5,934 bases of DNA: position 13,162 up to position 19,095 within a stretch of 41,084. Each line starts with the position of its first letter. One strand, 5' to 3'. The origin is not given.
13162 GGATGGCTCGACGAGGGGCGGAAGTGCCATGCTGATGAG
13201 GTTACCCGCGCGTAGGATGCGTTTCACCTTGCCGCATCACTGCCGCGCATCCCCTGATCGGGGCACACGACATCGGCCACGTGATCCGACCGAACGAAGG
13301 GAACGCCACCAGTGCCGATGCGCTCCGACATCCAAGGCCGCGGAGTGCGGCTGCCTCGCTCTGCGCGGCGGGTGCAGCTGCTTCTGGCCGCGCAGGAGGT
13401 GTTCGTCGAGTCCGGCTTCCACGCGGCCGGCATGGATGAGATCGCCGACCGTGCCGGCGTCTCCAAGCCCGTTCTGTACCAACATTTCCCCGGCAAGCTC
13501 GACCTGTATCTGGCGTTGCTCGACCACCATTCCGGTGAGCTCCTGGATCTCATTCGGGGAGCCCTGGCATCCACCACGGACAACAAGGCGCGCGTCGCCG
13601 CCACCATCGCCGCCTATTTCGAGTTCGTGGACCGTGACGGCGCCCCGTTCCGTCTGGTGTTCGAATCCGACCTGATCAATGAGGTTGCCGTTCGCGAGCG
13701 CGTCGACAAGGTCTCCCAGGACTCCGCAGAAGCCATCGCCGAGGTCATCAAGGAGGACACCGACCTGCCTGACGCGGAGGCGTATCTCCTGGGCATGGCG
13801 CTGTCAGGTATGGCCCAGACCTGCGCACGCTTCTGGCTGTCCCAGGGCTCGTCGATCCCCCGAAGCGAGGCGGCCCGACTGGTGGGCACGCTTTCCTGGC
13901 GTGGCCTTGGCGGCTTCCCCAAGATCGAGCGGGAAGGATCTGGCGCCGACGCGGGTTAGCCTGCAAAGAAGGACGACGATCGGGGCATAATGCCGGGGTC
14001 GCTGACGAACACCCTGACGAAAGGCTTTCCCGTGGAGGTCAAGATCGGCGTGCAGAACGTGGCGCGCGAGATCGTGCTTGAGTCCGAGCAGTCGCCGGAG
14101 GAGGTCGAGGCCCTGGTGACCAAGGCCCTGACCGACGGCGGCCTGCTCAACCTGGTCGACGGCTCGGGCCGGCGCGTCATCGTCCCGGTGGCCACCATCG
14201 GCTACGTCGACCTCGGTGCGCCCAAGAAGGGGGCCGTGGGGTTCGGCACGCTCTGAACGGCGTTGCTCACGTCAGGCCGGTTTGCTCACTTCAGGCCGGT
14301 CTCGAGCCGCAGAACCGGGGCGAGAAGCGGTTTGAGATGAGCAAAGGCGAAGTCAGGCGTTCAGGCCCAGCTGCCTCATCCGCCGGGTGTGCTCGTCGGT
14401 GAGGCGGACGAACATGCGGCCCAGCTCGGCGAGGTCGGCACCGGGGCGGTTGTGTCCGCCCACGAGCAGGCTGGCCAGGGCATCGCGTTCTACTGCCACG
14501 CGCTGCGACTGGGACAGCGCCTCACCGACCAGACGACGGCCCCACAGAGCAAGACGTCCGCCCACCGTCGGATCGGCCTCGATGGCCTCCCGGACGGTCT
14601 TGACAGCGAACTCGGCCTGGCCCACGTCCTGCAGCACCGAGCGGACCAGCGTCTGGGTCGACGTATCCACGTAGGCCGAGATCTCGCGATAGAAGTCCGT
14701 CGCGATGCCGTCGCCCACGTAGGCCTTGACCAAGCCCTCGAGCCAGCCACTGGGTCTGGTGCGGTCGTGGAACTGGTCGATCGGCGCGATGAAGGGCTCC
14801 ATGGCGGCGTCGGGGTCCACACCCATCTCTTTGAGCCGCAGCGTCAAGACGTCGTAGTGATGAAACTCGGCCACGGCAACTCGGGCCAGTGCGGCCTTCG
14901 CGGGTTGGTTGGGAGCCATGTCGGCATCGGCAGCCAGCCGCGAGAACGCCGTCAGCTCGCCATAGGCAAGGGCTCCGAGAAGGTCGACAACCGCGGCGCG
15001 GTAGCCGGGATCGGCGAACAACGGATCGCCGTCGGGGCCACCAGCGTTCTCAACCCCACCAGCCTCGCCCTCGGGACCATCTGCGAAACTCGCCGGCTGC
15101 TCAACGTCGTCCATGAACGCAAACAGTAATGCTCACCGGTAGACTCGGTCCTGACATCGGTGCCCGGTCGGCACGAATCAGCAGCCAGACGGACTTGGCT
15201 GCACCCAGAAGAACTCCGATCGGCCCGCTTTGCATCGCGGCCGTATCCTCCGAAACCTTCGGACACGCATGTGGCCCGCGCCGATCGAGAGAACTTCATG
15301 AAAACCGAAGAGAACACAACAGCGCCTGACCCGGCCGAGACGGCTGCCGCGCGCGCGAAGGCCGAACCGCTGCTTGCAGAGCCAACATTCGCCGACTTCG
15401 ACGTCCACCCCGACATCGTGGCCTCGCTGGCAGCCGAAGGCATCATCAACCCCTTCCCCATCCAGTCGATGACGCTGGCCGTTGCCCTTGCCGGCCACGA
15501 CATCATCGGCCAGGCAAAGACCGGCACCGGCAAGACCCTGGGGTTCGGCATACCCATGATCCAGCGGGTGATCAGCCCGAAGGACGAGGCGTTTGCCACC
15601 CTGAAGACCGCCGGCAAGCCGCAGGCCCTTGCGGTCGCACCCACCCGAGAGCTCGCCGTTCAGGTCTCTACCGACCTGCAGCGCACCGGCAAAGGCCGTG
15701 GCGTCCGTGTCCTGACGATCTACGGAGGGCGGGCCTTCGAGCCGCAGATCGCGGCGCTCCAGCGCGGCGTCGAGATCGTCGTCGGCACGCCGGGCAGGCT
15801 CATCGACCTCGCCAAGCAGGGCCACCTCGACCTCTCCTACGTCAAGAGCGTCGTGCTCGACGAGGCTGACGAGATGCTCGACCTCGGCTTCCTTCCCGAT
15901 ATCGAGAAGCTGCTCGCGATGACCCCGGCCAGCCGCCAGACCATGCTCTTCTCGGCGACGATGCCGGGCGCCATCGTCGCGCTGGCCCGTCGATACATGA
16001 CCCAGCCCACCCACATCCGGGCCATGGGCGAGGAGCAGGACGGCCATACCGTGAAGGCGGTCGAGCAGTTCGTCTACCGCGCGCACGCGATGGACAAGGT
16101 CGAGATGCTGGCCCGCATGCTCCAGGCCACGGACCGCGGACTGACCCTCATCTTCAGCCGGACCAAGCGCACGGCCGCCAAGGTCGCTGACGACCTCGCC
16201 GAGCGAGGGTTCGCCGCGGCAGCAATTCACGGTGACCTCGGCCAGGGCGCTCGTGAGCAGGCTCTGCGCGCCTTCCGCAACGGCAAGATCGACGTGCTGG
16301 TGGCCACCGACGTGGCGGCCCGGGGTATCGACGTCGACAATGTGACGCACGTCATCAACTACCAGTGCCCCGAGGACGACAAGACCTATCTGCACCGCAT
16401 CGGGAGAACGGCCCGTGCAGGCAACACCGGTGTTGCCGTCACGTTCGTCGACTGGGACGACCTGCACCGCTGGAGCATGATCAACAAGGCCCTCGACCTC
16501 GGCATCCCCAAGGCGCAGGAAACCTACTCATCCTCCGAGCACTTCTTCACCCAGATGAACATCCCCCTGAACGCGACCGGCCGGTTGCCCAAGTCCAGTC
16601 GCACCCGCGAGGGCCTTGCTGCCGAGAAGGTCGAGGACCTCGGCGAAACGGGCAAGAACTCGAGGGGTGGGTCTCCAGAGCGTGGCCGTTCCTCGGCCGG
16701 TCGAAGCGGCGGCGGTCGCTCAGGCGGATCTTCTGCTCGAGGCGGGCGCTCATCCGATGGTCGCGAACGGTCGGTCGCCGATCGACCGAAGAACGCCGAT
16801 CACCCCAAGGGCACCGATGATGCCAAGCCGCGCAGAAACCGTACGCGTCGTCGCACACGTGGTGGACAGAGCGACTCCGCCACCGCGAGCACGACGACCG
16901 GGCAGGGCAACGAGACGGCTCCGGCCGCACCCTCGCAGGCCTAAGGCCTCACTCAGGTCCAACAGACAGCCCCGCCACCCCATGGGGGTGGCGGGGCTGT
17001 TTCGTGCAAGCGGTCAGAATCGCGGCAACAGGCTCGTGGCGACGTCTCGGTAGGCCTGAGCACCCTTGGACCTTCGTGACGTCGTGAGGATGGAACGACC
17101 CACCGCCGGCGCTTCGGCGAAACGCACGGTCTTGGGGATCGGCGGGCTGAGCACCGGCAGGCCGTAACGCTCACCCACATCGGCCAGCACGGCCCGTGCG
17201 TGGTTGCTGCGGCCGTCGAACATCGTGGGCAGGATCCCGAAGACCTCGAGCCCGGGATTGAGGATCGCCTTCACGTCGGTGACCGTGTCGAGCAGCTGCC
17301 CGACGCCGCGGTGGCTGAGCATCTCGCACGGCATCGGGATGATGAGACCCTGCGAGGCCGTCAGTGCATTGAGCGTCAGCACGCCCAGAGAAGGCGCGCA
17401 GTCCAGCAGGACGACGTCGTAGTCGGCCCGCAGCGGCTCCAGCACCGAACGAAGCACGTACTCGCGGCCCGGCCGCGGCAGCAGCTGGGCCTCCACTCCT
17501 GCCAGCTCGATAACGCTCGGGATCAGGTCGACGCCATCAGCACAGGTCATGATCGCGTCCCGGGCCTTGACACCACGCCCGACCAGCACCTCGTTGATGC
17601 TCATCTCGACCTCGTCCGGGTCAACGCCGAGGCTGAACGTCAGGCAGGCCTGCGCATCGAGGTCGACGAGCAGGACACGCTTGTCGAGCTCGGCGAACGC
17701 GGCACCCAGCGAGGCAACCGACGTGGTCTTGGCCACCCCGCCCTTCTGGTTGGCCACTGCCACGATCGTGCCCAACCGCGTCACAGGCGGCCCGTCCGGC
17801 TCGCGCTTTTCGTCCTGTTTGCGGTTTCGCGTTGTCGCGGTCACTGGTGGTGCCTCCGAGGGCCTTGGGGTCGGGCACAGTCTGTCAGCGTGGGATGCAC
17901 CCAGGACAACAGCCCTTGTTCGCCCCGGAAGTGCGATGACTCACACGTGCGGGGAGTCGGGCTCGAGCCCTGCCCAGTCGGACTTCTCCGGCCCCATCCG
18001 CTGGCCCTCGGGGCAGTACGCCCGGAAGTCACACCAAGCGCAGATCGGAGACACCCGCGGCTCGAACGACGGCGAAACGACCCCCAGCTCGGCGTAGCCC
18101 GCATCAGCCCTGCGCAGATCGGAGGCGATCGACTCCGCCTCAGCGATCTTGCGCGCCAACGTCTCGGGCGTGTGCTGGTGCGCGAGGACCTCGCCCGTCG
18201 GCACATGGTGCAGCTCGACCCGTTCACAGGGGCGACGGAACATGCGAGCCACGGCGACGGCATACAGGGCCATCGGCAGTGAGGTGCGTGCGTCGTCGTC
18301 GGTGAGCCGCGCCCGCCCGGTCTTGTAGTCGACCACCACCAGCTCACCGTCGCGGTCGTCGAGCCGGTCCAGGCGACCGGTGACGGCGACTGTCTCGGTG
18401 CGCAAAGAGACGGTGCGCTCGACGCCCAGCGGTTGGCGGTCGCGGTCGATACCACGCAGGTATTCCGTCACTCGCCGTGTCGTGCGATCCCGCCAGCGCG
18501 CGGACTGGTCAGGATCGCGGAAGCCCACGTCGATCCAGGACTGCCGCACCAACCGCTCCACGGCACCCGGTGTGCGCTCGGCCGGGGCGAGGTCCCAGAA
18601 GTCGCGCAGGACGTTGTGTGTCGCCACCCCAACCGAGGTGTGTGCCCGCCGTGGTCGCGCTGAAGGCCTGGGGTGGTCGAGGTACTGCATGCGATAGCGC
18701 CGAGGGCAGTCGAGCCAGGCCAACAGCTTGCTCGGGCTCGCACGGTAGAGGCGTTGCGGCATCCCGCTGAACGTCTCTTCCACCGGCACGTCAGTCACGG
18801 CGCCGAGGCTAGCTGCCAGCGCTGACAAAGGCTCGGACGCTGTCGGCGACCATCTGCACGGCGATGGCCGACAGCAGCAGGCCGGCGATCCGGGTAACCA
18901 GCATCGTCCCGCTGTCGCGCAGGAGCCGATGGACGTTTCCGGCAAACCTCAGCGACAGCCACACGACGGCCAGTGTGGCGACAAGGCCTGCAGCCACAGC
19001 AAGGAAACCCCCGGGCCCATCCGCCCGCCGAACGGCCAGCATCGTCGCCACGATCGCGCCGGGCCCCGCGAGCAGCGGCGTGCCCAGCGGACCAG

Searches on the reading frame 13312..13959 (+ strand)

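Call 44: search_protein_families(library=pfam, proteins=[window:13312-13959:+], max_evalue=0.00001)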
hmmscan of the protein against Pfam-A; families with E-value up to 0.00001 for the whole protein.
window:13312-13959:+ (215 aa): 1 family
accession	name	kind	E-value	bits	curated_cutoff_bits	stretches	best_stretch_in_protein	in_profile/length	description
PF00440.29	TetR_N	-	2.9e-16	59.4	24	1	23-69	1-47/47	Bacterial regulatory proteins, tetR family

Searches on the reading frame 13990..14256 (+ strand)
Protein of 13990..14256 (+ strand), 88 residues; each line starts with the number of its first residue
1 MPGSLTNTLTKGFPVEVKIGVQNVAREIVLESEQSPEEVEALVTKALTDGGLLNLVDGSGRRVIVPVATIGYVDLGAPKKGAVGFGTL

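Call 44: search_protein_families(library=pfam, proteins=[window:13990-14256:+], max_evalue=0.00001)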
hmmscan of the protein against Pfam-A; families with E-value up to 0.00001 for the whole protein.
window:13990-14256:+ (88 aa): 1 family
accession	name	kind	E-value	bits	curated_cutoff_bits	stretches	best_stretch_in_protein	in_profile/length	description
PF11305.13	DUF3107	-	7.4e-27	93.9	27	1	15-86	1-73/73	Protein of unknown function (DUF3107)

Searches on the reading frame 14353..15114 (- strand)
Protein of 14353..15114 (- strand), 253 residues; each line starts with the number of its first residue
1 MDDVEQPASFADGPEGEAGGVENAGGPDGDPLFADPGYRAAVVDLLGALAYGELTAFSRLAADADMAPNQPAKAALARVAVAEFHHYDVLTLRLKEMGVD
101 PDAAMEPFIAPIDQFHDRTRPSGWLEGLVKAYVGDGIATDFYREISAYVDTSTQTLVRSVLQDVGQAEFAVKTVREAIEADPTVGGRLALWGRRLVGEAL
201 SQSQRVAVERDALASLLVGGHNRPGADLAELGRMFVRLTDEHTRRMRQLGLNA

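Call 44: search_protein_families(library=pfam, proteins=[window:14353-15114:-], max_evalue=0.00001)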
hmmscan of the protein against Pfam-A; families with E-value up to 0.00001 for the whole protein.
window:14353-15114:- (253 aa): 1 family
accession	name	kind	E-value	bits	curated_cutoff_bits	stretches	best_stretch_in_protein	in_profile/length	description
PF13794.12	MiaE_2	-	2.1e-82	275.8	25.2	1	38-220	3-185/185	tRNA-(MS[2]IO[6]A)-hydroxylase (MiaE)-like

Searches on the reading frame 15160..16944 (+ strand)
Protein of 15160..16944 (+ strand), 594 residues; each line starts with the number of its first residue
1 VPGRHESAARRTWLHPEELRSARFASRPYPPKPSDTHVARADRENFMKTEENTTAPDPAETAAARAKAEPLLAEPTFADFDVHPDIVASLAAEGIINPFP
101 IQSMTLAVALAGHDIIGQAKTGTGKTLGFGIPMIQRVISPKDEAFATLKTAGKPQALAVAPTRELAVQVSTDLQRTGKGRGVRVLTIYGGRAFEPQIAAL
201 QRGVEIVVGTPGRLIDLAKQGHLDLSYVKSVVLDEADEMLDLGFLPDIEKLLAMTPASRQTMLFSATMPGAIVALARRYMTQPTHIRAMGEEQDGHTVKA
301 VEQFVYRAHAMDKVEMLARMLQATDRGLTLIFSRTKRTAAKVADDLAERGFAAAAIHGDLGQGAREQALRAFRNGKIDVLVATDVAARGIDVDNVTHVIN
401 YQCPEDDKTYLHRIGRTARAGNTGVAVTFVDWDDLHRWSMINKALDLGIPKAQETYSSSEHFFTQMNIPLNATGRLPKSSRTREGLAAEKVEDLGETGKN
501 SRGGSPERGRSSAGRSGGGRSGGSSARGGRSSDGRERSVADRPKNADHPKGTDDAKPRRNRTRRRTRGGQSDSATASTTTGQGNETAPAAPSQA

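Call 44: search_protein_families(library=pfam, proteins=[window:15160-16944:+], max_evalue=0.00001)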
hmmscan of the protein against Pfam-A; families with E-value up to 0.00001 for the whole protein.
window:15160-16944:+ (594 aa): 2 families
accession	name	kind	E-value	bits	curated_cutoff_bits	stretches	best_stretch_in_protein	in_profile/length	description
PF00270.35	DEAD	-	2.2e-46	158.1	26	1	100-269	2-161/167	DEAD/DEAH box helicase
PF00271.37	Helicase_C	-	9.2e-32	110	23.5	1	312-421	1-110/110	Helicase conserved C-terminal domain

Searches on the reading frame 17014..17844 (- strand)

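Call 44: search_protein_families(library=pfam, proteins=[window:17014-17844:-], max_evalue=0.00001)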
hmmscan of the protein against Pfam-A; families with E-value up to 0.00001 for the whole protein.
window:17014-17844:- (276 aa): 4 families
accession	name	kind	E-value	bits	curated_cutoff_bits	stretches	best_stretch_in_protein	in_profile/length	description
PF13614.12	AAA_31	-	5.7e-52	176.7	27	1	26-201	2-177/177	AAA domain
PF01656.29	CbiA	-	9.1e-25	87.5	25.4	1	28-251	1-124/125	CobQ/CobB/MinD/ParA nucleotide binding domain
PF06564.18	CBP_BcsQ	-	2e-10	41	21.3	1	27-178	3-152/234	Cellulose biosynthesis protein BcsQ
PF02374.21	ArsA_ATPase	-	6.2e-07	29.4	24.3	1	33-152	8-135/305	Anion-transporting ATPase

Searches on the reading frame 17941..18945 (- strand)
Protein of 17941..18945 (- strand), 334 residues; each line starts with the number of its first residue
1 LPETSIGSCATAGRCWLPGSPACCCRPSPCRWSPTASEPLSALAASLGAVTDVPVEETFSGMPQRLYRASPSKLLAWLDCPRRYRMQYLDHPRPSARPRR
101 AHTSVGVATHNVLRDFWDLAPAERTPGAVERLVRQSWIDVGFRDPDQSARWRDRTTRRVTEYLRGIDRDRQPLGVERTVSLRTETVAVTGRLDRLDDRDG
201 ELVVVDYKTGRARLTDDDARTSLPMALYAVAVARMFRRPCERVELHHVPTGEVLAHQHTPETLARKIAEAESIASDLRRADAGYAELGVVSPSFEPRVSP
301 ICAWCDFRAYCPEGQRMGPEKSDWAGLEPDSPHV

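Call 45: search_protein_families(library=pfam, proteins=[window:17941-18945:-], max_evalue=0.00001)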
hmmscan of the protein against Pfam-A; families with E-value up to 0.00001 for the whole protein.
window:17941-18945:- (334 aa): 1 family
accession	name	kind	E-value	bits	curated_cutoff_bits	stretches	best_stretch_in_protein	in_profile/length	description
PF12705.13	PDDEXK_1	-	7.4e-35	121.5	22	1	68-312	1-247/247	PD-(D/E)XK nuclease superfamily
